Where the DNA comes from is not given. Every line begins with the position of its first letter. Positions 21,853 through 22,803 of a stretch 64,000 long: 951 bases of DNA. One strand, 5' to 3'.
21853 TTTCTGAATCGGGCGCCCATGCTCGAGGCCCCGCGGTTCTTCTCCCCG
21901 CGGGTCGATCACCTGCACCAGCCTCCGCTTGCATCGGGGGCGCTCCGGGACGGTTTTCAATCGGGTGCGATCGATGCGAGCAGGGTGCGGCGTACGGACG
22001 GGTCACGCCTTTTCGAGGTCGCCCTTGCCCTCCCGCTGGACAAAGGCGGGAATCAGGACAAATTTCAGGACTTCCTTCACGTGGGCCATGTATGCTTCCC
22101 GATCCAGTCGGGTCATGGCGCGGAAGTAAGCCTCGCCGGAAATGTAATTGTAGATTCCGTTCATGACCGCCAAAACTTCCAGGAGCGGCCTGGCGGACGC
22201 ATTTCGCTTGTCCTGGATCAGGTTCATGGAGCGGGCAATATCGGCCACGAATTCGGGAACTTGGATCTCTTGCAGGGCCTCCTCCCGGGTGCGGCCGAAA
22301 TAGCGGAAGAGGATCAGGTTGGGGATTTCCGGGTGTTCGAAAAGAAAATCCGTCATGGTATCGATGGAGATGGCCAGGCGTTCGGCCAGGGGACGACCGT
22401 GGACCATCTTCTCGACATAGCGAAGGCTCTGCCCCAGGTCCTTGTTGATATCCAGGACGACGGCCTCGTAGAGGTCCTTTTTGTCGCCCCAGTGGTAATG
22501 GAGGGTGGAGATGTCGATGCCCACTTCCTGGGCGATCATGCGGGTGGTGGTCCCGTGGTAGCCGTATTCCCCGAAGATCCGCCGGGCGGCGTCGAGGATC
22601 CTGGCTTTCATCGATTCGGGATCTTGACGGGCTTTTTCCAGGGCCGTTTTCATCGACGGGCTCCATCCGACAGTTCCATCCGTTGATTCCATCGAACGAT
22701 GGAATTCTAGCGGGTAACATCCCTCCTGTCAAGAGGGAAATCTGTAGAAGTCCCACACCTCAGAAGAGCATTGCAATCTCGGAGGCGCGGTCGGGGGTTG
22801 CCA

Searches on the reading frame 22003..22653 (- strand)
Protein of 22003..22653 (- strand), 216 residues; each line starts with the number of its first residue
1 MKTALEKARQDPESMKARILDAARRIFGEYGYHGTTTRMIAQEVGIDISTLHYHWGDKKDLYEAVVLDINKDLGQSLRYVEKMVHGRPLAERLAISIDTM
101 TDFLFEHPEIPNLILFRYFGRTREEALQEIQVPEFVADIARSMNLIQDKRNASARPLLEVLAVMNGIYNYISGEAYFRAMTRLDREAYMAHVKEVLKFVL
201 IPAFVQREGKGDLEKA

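Call 12: search_protein_families(library=pfam, proteins=[window:22003-22653:-])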
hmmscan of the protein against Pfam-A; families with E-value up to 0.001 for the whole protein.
window:22003-22653:- (216 aa): 1 family
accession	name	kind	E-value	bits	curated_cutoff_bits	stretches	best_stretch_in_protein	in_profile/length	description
PF00440.29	TetR_N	-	8.5e-17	61.1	24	1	19-65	1-47/47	Bacterial regulatory proteins, tetR family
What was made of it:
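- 22003..22653 (-): tetR coding sequence, 216 aa. The start is the ATG at 22653, not the upstream ATG at 22692. PF00440 at 61 bits (call 12).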

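Call 14: find_homologous_proteins(query=window:22003-22653:-, max_evalue=1e-10)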
Query window:22003-22653:- (216 aa): 1973 proteins with E <= 1e-10 among 2333 candidates; the best 120 are listed.
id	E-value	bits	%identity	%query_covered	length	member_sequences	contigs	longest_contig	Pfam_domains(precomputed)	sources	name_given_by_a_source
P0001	1.3e-137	474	100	100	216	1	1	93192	PF00440.30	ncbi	-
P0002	1.3e-133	461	98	100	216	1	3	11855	PF00440.30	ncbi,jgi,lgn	jgi:AcrR family transcriptional regulator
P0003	1.0e-119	415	87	100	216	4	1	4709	PF00440.30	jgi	jgi:AcrR family transcriptional regulator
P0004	8.8e-111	386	80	100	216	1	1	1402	PF00440.30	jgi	-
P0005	1.0e-108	379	79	98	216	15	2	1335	PF00440.30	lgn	-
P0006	2.2e-102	359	77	98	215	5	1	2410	PF00440.30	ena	-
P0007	8.6e-99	347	75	97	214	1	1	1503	PF00440.30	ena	-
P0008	6.0e-98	344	73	98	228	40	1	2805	PF00440.30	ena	-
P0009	6.2e-98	344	74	97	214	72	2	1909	PF00440.30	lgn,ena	-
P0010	1.1e-97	343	74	97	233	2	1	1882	PF00440.30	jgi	jgi:AcrR family transcriptional regulator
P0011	5.4e-96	338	70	99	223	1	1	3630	PF00440.30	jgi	jgi:TetR/AcrR family transcriptional regulator, regulator of cefoperazone and chloramphenicol sensit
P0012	3.9e-95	335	69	99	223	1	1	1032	PF00440.30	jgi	jgi:AcrR family transcriptional regulator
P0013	9.1e-95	334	71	96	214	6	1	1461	PF00440.30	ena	-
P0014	1.3e-94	333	70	97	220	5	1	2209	PF00440.30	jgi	jgi:TetR/AcrR family transcriptional regulator, regulator of cefoperazone and chloramphenicol sensit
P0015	1.7e-94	333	72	96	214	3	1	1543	PF00440.30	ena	-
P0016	3.8e-94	332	71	97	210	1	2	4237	PF00440.30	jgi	-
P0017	1.6e-93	330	71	96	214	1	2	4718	PF00440.30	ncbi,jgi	jgi:AcrR family transcriptional regulator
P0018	2.1e-93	329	71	96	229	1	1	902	PF00440.30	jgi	jgi:AcrR family transcriptional regulator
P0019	2.3e-93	329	69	98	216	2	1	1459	PF00440.30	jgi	jgi:TetR/AcrR family transcriptional regulator, regulator of cefoperazone and chloramphenicol sensit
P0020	2.3e-93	329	71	96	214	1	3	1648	PF00440.30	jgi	jgi:hypothetical protein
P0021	2.9e-93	329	73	98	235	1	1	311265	PF00440.30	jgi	-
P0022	3.0e-93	329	70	97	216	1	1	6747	PF00440.30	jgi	jgi:AcrR family transcriptional regulator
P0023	3.2e-93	329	71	96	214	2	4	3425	PF00440.30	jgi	jgi:AcrR family transcriptional regulator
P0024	4.6e-93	328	71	96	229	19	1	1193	PF00440.30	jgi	jgi:AcrR family transcriptional regulator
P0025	5.1e-93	328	71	96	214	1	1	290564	PF00440.30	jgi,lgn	jgi:hypothetical protein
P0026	6.1e-93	328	70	96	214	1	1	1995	PF00440.30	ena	-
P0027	6.6e-93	328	69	97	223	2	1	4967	PF00440.30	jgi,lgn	-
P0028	7.7e-93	328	69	96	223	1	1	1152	PF00440.30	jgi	-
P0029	9.1e-93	327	70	96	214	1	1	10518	PF00440.30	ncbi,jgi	jgi:AcrR family transcriptional regulator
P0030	1.2e-92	327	70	96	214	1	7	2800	PF00440.30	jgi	jgi:AcrR family transcriptional regulator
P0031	1.2e-92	327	70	96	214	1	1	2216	PF00440.30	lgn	-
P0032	1.2e-92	327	71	96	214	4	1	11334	PF00440.30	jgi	jgi:TetR/AcrR family transcriptional regulator, regulator of cefoperazone and chloramphenicol sensit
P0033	2.2e-92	326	70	96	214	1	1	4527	PF00440.30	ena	-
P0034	2.4e-92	326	71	96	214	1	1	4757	PF00440.30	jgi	jgi:AcrR family transcriptional regulator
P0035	3.1e-92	326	70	96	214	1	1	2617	PF00440.30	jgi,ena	-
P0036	3.1e-92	326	71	96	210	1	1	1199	PF00440.30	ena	-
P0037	3.9e-92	325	70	96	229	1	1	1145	PF00440.30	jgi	jgi:hypothetical protein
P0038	5.8e-92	325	70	96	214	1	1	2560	PF00440.30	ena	-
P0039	5.9e-92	325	69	97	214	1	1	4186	PF00440.30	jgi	jgi:AcrR family transcriptional regulator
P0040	6.0e-92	325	70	96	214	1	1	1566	PF00440.30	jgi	jgi:TetR/AcrR family transcriptional regulator, regulator of cefoperazone and chloramphenicol sensit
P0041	6.0e-92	325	69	97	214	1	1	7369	PF00440.30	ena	-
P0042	6.2e-92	325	70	96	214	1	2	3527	PF00440.30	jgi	-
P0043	7.5e-92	324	70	96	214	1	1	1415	PF00440.30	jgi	jgi:AcrR family transcriptional regulator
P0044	8.3e-92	324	70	96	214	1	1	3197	PF00440.30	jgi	jgi:AcrR family transcriptional regulator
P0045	1.5e-91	323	70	97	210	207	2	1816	PF00440.30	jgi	jgi:AcrR family transcriptional regulator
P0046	1.7e-91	323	70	96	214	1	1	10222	PF00440.30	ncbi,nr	ncbi:MAG: helix-turn-helix domain containing protein [Deltaproteobacteria bacterium]|nr:helix-turn-h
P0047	1.8e-91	323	69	96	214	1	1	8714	PF00440.30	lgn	-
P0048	1.9e-91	323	71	97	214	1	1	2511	PF00440.30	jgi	jgi:TetR/AcrR family transcriptional regulator, regulator of cefoperazone and chloramphenicol sensit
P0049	1.9e-91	323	70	96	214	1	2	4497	PF00440.30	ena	-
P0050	2.1e-91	323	69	96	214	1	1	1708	PF00440.30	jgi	-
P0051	2.2e-91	323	71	97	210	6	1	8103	PF00440.30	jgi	jgi:AcrR family transcriptional regulator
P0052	2.7e-91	323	70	97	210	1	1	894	PF00440.30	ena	-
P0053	3.0e-91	322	69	96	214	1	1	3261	PF00440.30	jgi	jgi:AcrR family transcriptional regulator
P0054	3.2e-91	322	71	96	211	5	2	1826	PF00440.30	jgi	jgi:AcrR family transcriptional regulator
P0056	4.2e-91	322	69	96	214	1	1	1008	PF00440.30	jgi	jgi:AcrR family transcriptional regulator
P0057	4.3e-91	322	70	96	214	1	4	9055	PF00440.30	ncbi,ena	-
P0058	4.3e-91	322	70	96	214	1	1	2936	PF00440.30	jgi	jgi:AcrR family transcriptional regulator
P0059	4.9e-91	322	70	96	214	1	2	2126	PF00440.30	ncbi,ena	-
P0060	5.0e-91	322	68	96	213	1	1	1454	PF00440.30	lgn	-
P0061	6.0e-91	321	70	97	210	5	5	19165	PF00440.30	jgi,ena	-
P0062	7.2e-91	321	70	97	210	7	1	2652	PF00440.30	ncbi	-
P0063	7.5e-91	321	69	96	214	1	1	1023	PF00440.30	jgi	jgi:AcrR family transcriptional regulator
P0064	7.5e-91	321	71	97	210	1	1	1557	PF00440.30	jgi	jgi:AcrR family transcriptional regulator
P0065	7.8e-91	321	70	97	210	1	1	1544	PF00440.30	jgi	jgi:AcrR family transcriptional regulator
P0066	1.2e-90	320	70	96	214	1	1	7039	PF00440.30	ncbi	-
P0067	1.3e-90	320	68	99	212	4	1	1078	PF00440.30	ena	-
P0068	1.3e-90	320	69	96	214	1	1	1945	PF00440.30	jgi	-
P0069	1.5e-90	320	69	96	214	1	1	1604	PF00440.30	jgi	jgi:AcrR family transcriptional regulator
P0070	1.5e-90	320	69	96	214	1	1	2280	PF00440.30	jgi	jgi:AcrR family transcriptional regulator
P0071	1.5e-90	320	68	96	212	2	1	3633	PF00440.30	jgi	-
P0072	1.9e-90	320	69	96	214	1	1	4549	PF00440.30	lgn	-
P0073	2.0e-90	320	70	97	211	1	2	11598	PF00440.30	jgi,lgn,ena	-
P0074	2.1e-90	320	68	97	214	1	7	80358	PF00440.30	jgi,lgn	jgi:AcrR family transcriptional regulator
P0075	2.1e-90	320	69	96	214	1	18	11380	PF00440.30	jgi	jgi:AcrR family transcriptional regulator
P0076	2.2e-90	320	67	98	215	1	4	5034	PF00440.30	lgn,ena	-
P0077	3.9e-90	319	69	96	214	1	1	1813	PF00440.30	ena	-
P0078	4.0e-90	319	69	96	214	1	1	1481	PF00440.30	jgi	jgi:AcrR family transcriptional regulator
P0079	4.9e-90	318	70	96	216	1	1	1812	PF00440.30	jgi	jgi:TetR/AcrR family transcriptional regulator, regulator of cefoperazone and chloramphenicol sensit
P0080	8.5e-90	318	68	96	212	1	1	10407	PF00440.30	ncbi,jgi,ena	-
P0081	8.7e-90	318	67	97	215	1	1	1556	PF00440.30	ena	-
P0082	9.1e-90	318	68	97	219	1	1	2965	PF00440.30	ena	-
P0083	9.6e-90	318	70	97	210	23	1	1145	PF00440.30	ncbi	-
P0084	9.8e-90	317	69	96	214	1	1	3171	PF00440.30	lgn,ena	-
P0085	1.0e-89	317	68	96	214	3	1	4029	PF00440.30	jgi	-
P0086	1.1e-89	317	69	95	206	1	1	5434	PF00440.30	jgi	jgi:TetR/AcrR family transcriptional regulator, regulator of cefoperazone and chloramphenicol sensit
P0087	1.2e-89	317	66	97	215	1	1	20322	PF00440.30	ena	-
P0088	1.2e-89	317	68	96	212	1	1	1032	PF00440.30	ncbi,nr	ncbi:MAG: helix-turn-helix domain-containing protein [Erysipelotrichaceae bacterium]|nr:helix-turn-h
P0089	1.2e-89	317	67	97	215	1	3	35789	PF00440.30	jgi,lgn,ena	-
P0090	1.3e-89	317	70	94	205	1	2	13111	PF00440.30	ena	-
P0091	1.4e-89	317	69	95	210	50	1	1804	PF00440.30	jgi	jgi:TetR/AcrR family transcriptional regulator, regulator of cefoperazone and chloramphenicol sensit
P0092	1.7e-89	317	70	96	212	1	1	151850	PF00440.30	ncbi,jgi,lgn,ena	ncbi:MAG: TetR/AcrR family transcriptional regulator [Syntrophales bacterium]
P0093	2.0e-89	317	68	97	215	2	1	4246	PF00440.30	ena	-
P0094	2.2e-89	316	68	96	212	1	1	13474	PF00440.30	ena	-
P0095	2.3e-89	316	68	97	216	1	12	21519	PF00440.30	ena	-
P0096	2.4e-89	316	67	97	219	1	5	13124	PF00440.30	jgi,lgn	-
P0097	2.7e-89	316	68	97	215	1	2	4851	PF00440.30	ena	-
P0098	2.8e-89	316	69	96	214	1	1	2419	PF00440.30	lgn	-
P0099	3.0e-89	316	67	97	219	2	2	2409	PF00440.30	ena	-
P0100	3.0e-89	316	68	96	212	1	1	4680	PF00440.30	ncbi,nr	ncbi:MAG: helix-turn-helix domain-containing protein [Syntrophales bacterium]|nr:helix-turn-helix do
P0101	3.1e-89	316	69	98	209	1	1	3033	PF00440.30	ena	-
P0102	3.3e-89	316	67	97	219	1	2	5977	PF00440.30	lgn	-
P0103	3.3e-89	316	67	98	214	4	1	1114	PF00440.30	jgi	jgi:hypothetical protein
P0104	3.8e-89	316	67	97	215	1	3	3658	PF00440.30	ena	-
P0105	4.0e-89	316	69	97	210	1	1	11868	PF00440.30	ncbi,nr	ncbi:MAG: TetR/AcrR family transcriptional regulator [Deltaproteobacteria bacterium]|nr:TetR/AcrR fa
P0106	4.8e-89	315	69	97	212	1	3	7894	PF00440.30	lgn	-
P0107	5.2e-89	315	68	97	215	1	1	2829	PF00440.30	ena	-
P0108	5.9e-89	315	67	96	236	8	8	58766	PF00440.30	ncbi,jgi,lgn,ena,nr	ncbi:MAG: TetR/AcrR family transcriptional regulator [Smithellaceae bacterium]|jgi:AcrR family trans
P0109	6.2e-89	315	67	97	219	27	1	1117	PF00440.30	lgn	-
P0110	6.5e-89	315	69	97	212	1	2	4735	PF00440.30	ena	-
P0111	6.9e-89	315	67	97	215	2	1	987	PF00440.30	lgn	-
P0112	7.3e-89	315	68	97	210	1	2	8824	PF00440.30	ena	-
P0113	7.5e-89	315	68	96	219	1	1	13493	PF00440.30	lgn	-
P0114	7.9e-89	315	69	96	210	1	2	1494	PF00440.30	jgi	jgi:AcrR family transcriptional regulator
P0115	9.1e-89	314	68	97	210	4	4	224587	PF00440.30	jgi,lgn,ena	jgi:AcrR family transcriptional regulator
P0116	9.7e-89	314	68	96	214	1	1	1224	PF00440.30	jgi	-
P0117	1.1e-88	314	67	97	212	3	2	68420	PF00440.30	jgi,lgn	jgi:AcrR family transcriptional regulator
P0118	1.2e-88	314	69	97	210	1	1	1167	PF00440.30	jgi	jgi:AcrR family transcriptional regulator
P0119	1.6e-88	314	70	97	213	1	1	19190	PF00440.30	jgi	jgi:TetR/AcrR family transcriptional regulator, regulator of cefoperazone and chloramphenicol sensit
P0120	1.8e-88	313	69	95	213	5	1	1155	PF00440.30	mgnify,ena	mgnify:CR=1 FL=1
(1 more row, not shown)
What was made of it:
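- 22003..22653 (-): A 100%-identical 216-aa database protein and about 2000 homologues share the same N-terminus (call 14).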

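Call 16: find_related_loci(query=A2, collection=genome_contigs, flank=4000)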
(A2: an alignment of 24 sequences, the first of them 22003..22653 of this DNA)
Query A2 (216 aa) in genome_contigs; peptide patterns used: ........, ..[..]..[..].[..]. (x = any residue, [..] = any of these).
388 stretches matched a pattern; 380 encode a relative of the query (tblastn E <= 1e-3); the best 80 are kept; 80 distinct loci.
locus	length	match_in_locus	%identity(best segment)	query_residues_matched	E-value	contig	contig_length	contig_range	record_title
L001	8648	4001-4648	80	1-216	3e-119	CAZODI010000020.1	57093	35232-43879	MAG TPA_asm: uncultured Syntrophaceae bacterium isolate binchicken_co20_342 genome assembly, contig: NODE_1346_length_57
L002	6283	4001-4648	80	1-216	2e-118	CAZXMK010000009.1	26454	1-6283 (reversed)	MAG TPA_asm: uncultured Syntrophaceae bacterium isolate SRP278314_co2_182 genome assembly, contig: NODE_2459_length_2645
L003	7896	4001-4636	80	1-212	2e-117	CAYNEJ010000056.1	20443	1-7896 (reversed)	MAG TPA_asm: uncultured Syntrophaceae bacterium isolate SRP192927_co6_611 genome assembly, contig: NODE_5651_length_2044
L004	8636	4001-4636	79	1-212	1e-116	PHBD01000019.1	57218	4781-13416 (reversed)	MAG: Deltaproteobacteria bacterium HGW-Deltaproteobacteria-19 bjp_ig2102_scaffold_432, whole genome shotgun sequence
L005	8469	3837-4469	73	1-211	5e-105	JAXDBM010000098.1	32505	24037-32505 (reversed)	MAG: Syntrophales bacterium isolate POMEDNA-B18 Raw2_k127_1632774, whole genome shotgun sequence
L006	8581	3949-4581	73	1-211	2e-104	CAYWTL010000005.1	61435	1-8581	MAG TPA_asm: uncultured Syntrophaceae bacterium isolate SRP192927_co7_613 genome assembly, contig: NODE_631_length_61435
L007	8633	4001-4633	73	1-211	1e-104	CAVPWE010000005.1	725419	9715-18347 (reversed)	MAG: uncultured delta proteobacterium isolate MFD00032.bin.1.44 genome assembly, contig: contig_46519, whole genome shot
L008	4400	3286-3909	71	1-208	2e-101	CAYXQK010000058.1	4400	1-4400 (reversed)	MAG TPA_asm: uncultured Syntrophaceae bacterium isolate binchicken_co255_383 genome assembly, contig: k141_1151702, whol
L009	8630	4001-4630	70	1-210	4e-101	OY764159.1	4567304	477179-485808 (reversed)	MAG: Syntrophales bacterium isolate 28fc5764-0b9a-428c-a12f-8ca866e14e1d genome assembly, chromosome: 1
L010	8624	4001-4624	70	1-208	2e-100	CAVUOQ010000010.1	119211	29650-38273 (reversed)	MAG: uncultured delta proteobacterium isolate MFD05942.bin.2.78 genome assembly, contig: contig_34172, whole genome shot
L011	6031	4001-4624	71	1-208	6e-100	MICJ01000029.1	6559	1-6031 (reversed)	MAG: Syntrophobacterales bacterium GWC2_56_13 gwc2_scaffold_18570, whole genome shotgun sequence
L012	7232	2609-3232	70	1-208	2e-99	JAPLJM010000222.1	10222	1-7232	MAG: Deltaproteobacteria bacterium isolate LacPavin_0920_SED1_MAG_53_19 LacPavin_0920_SED1_scaffold_122284, whole genome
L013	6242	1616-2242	71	1-209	8e-100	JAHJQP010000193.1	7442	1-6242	MAG: Proteobacteria bacterium isolate OS_PC_MetaG.mb.110 OS_PC_MetaG.mb.110_k141_475780, whole genome shotgun sequence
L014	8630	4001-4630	70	1-210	3e-99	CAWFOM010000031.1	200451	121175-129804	MAG: uncultured delta proteobacterium isolate MFD05942.bin.3.94 genome assembly, contig: contig_9328, whole genome shotg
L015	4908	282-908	70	1-209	4e-99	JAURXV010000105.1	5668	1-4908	MAG: Syntrophales bacterium isolate E10_metabat.bin.36 E10_k141_204014, whole genome shotgun sequence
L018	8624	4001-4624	67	1-208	3e-98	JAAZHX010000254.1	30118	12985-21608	MAG: Smithella sp. isolate AS17jrsBPGN_1 14687_AS17, whole genome shotgun sequence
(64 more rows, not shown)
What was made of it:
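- Tried and rejected: Relatives are annotated as Syntrophaceae/Syntrophales MAGs (call 16).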

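Call 23: search_solved_structures(query=window:22003-22653:-, max_evalue=0.001)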
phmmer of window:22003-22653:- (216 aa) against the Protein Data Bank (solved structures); distinct sequences matched with E-value up to 0.001: 103 (the best 60 are shown).
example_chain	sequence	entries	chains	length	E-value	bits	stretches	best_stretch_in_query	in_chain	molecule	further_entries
7w2o_C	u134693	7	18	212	3e-08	36.7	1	16-140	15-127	Probable transcriptional regulator | TetR family transcriptional regulator | Putative transcriptional regulator, TetR family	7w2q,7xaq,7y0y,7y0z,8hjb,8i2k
2fbq_A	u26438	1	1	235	3.1e-08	36.7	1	17-82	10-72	probable transcriptional regulator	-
5e57_A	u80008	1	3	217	8e-08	35.3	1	10-67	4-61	Transcription regulator AmtR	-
6ayi_A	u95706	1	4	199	1e-07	35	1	8-106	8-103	HTH-type transcriptional regulator UidR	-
2jj7_A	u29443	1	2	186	1.2e-07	34.8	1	15-149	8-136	HEMOLYSIN II REGULATORY PROTEIN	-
6ayh_A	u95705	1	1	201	1.2e-07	34.8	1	4-94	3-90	TetR family transcriptional regulator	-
1t33_A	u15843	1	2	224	1.2e-07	34.7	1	13-83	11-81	putative transcriptional repressor (TetR/AcrR family)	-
2fx0_A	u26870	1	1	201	1.3e-07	34.7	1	14-149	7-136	hemolysin II regulatory protein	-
2jk3_A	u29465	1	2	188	1.4e-07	34.5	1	16-149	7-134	HEMOLYSIN II REGULATORY PROTEIN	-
3ppb_A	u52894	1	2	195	1.4e-07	34.5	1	14-77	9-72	putative tetR family transcription regulator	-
4ac6_A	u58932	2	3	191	1.4e-07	34.5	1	10-66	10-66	HTH-TYPE TRANSCRIPTIONAL REPRESSOR ACNR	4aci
4af5_A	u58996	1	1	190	1.5e-07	34.4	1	10-66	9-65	HTH-TYPE TRANSCRIPTIONAL REPRESSOR ACNR COMPND 2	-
2wv1_A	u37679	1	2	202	1.5e-07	34.4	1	15-149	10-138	HEMOLYSIN II REGULATORY PROTEIN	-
2hyt_A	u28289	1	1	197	1.8e-07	34.2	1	7-80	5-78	TetR-family transcriptional regulator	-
3geu_A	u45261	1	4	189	1.9e-07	34.1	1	14-66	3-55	Intercellular adhesion protein R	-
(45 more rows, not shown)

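Call 24: search_protein_families(library=ncbifam, proteins=[window:22003-22653:-], max_evalue=0.00001)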
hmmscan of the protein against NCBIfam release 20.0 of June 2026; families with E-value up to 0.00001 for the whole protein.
window:22003-22653:- (216 aa): 9 families
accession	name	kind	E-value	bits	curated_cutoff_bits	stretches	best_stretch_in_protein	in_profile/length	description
NF053516.1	TranRepPrsAVib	equivalog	2e-11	44.1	300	1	13-66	5-58/208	TetR family transcriptional repressor PsrA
NF037937.1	septum_RefZ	equivalog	2.9e-11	43.6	180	1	16-114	1-99/195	forespore capture DNA-binding protein RefZ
NF041196.1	ScbR_bind_reg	equivalog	3.4e-10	40.4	150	1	16-82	8-74/191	ScbR family autoregulator-binding transcription factor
NF008587.1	PRK11552.1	equivalog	9.1e-09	35.3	365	1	13-77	6-69/213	transcriptional regulator CecR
TIGR03613.1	RutR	equivalog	6.9e-08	32.6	368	1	13-68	7-62/202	pyrimidine utilization regulatory protein R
TIGR03384.1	betaine_BetI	equivalog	2.1e-07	30.8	201.3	1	16-94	10-86/189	choline-binding transcriptional repressor BetI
NF011584.0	PRK15008.1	equivalog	2.4e-07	30.8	230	1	13-69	17-73/212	HTH-type transcriptional regulator RutR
NF053731.1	TransRegFasRMycb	equivalog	1.3e-06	28.3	330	1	13-79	10-76/199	HTH-type transcriptional activator FasR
NF007949.0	PRK10668.1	equivalog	5.2e-06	26.1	271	1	7-74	4-71/216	multidrug efflux transporter transcriptional repressor AcrR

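Call 60: search_protein_families(library=pfam, proteins=[L018:2298-3104:-])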
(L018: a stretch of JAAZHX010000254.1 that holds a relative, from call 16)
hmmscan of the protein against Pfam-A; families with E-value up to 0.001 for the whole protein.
L018:2298-3104:- (268 aa): 2 families
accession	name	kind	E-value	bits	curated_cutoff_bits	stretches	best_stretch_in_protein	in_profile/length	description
PF00378.25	ECH_1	-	4.6e-47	160.9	27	1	12-267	3-250/251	Enoyl-CoA hydratase/isomerase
PF16113.10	ECH_2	-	2.1e-29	103.5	27.2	1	16-222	2-199/335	Enoyl-CoA hydratase/isomerase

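Call 64: predict_structure(alignment_id=A2)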
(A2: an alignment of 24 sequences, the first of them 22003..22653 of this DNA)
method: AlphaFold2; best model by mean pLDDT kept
length: 216 residues; sequences in the alignment: 24
mean_pLDDT: 78.5   pTM: 0.69
mean pLDDT of the five models: 78.5, 78.3, 78.0, 73.3, 72.6
residues with pLDDT >= 90: 50; 70-90: 123; 50-70: 21; < 50: 22
segments of 3 or more residues with pLDDT < 50: 116-134, 214-216
pLDDT, mean of each block of 10 residues (from residue 1): 84 93 88 85 95 89 83 77 80 85 83 53 41 56 70 73 79 89 95 90 77 51
secondary structure, 60 per line:
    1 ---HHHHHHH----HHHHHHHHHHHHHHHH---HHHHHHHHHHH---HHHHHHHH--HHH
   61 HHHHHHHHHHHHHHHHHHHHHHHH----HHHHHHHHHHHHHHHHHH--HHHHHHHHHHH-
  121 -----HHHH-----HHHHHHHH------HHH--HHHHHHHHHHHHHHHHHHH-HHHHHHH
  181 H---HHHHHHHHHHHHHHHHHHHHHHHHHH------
elements in order: H4-10 H15-30 H34-44 H48-55 H58-84 H89-106 H109-119 H126-129 H135-142 H154-172 H174-181 H185-210
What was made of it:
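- On TetR/AcrR family transcription regulator: The AlphaFold2 model has mean pLDDT 78.5 and 12 helices (call 64).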

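Call 66: fold_search(model_id=the predicted structure, library=pdb)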
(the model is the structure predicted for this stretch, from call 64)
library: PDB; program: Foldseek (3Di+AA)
matches with E <= 10: 791; with E <= 0.001: 40
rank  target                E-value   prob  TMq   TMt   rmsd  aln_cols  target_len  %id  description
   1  9i1x_A                1.1e-05  1.00  0.68  0.66   4.8       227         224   21  Crystal structure of the E. coli TetR family regulator CecR (released 2025-11-26)
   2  1t33_A                3.2e-05  1.00  0.65  0.64   4.8       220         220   22  Structural Genomics, The crystal structure of a putative transcriptional repressor (TetR/AcrR family) from Salmonella  (released 2004-08-03)
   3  9i1x_B                7.4e-05  1.00  0.67  0.68   4.4       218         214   21  Crystal structure of the E. coli TetR family regulator CecR (released 2025-11-26)
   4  7eqe_C                1.4e-04  1.00  0.48  0.55   5.9       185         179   20  Crystal Structure of a transcription factor (released 2022-04-27)
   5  3f1b                  1.4e-04  1.00  0.57  0.66   5.6       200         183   18  The crystal structure of a TetR-like transcriptional regulator from Rhodococcus sp. RHA1. (released 2008-11-18)
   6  1t33_B                2.5e-04  1.00  0.67  0.68   4.3       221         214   22  Structural Genomics, The crystal structure of a putative transcriptional repressor (TetR/AcrR family) from Salmonella  (released 2004-08-03)
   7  2d6y_B                2.6e-04  1.00  0.64  0.72   4.2       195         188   19  Crystal Structure of transcriptional factor SCO4008 from Streptomyces coelicolor A3(2) (released 2006-10-31)
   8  7eqf_B                2.7e-04  1.00  0.46  0.52   6.4       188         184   20  Crystal Structure of a Transcription Factor in complex with Ligand (released 2022-04-27)
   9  6o6p_B                2.8e-04  1.00  0.59  0.66   4.8       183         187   15  Structure of the regulator FasR from Mycobacterium tuberculosis in complex with DNA (released 2020-03-11)
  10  7eqe_B                3.7e-04  1.00  0.49  0.59   5.7       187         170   20  Crystal Structure of a transcription factor (released 2022-04-27)
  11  7e1l_A                3.9e-04  1.00  0.62  0.66   5.3       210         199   18  Crystal structure of apo form PhlH (released 2022-02-02)
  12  6c31_C                3.9e-04  1.00  0.53  0.58   5.2       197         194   18  Crystal structure of TetR family protein Rv0078 in complex with DNA (released 2018-07-04)
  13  4x1e_A                4.1e-04  1.00  0.68  0.73   4.6       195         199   20  Crystal structure of unliganded E. coli transcriptional regulator RutR, W167A mutant (released 2015-01-21)
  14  6o6o_B                4.1e-04  1.00  0.50  0.57   6.5       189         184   16  Structure of the regulator FasR from Mycobacterium tuberculosis (released 2020-03-11)
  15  2np3_B                4.5e-04  1.00  0.42  0.47   7.1       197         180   19  Crystal structure of TetR-family regulator (SCO0857) from Streptomyces coelicolor A3. (released 2006-11-28)
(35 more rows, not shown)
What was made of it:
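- On TetR/AcrR family transcription regulator: Foldseek gives probability 1.00 to many TetR structures, with TM-scores of 0.6-0.7 (call 66).
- The AlphaFold model (pLDDT 78.5) matches TetR-fold structures, including the acyl-CoA-binding FasR and Bacillus FadR (calls 64, 66).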

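Call 70: list_cluster_members(proteins=[P0001, P0002])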
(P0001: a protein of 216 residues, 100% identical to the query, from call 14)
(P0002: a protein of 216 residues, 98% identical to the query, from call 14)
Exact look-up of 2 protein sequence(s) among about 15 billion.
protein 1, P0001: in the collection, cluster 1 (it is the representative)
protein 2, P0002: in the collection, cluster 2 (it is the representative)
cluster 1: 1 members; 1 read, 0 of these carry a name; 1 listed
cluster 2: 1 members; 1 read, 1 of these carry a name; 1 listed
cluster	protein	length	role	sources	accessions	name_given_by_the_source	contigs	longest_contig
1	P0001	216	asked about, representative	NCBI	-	-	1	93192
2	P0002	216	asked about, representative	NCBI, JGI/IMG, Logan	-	AcrR family transcriptional regulator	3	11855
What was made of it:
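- Tried and rejected: The cluster look-up gave no accession or name (call 70).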
